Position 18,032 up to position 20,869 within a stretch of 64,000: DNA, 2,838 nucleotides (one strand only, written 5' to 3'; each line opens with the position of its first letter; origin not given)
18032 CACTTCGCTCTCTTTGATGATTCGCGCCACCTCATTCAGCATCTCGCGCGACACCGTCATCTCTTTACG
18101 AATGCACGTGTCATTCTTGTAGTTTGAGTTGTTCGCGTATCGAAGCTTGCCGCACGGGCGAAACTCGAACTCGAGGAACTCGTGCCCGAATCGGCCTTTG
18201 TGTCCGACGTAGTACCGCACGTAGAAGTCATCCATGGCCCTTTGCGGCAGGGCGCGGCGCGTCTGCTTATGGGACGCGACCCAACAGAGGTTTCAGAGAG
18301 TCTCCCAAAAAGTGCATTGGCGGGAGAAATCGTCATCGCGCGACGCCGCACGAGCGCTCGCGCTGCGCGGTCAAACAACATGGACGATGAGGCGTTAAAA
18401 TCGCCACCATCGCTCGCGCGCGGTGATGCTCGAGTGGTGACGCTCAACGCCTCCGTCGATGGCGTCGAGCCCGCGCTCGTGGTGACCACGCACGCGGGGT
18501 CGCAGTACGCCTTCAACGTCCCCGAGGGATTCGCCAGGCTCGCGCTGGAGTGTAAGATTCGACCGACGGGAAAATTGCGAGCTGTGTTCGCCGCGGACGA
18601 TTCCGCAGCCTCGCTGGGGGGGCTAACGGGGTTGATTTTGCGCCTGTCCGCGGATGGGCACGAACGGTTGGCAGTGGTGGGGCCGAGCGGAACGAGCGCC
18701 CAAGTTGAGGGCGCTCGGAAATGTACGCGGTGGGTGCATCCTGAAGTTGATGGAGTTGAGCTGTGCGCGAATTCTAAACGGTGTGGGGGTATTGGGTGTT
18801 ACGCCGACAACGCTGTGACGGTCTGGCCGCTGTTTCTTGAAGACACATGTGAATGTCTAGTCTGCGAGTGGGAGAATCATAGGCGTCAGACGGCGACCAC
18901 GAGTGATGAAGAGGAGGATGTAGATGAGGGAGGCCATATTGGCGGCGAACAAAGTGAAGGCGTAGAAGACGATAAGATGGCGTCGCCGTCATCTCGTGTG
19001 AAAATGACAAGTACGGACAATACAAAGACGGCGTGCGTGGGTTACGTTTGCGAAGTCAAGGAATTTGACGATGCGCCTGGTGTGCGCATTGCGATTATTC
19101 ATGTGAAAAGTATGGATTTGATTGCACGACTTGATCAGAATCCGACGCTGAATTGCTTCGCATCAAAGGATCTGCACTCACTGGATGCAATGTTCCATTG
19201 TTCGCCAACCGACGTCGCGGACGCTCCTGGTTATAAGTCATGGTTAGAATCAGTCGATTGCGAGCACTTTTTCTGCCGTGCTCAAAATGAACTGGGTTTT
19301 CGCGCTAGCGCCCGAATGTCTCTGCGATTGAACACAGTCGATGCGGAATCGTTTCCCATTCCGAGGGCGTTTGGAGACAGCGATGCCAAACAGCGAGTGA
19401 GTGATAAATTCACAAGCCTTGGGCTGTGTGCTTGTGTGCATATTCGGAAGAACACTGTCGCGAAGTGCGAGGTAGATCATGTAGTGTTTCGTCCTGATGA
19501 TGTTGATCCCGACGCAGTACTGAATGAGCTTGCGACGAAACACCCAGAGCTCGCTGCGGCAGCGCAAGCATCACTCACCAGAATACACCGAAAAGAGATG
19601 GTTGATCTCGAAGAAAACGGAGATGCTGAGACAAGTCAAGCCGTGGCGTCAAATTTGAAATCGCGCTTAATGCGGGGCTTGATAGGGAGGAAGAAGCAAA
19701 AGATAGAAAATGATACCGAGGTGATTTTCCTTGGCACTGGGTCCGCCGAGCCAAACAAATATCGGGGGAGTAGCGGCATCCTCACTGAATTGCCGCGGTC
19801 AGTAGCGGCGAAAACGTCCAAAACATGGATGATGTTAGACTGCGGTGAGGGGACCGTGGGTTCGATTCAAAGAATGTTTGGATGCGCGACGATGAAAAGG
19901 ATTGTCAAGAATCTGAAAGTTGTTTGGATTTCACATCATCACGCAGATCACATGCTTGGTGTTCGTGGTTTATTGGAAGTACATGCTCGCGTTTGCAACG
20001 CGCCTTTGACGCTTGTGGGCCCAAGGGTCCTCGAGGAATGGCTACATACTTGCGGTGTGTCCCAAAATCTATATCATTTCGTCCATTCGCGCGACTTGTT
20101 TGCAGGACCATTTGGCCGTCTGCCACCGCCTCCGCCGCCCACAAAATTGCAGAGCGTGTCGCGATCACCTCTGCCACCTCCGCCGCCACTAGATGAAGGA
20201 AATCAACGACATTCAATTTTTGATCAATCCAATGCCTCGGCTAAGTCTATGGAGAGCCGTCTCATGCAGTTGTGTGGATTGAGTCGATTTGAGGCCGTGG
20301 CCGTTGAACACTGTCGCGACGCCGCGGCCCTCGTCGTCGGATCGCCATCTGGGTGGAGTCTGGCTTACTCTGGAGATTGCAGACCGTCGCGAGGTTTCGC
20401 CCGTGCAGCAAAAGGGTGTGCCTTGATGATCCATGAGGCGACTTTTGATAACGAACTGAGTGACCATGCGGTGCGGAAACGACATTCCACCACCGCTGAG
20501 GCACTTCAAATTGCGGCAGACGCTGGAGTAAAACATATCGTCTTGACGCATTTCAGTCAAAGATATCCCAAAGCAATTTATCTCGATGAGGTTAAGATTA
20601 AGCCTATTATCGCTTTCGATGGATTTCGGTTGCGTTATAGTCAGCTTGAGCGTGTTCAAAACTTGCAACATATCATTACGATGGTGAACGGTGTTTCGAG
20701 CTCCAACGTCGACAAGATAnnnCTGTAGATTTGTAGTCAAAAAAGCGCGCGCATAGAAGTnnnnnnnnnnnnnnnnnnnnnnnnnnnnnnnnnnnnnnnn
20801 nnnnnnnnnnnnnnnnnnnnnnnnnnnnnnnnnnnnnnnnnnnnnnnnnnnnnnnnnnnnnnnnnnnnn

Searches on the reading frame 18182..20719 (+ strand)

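Call 91: search_protein_families(library=pfam, proteins=[window:18182-20719:+], max_evalue=0.00001)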
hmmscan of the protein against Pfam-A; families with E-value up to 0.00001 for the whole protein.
window:18182-20719:+ (846 aa): 1 family
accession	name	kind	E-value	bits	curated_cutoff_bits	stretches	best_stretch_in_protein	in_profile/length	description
PF12706.13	Lactamase_B_2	-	4.4e-13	49.7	27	0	708-791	110-200/200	Beta-lactamase superfamily domain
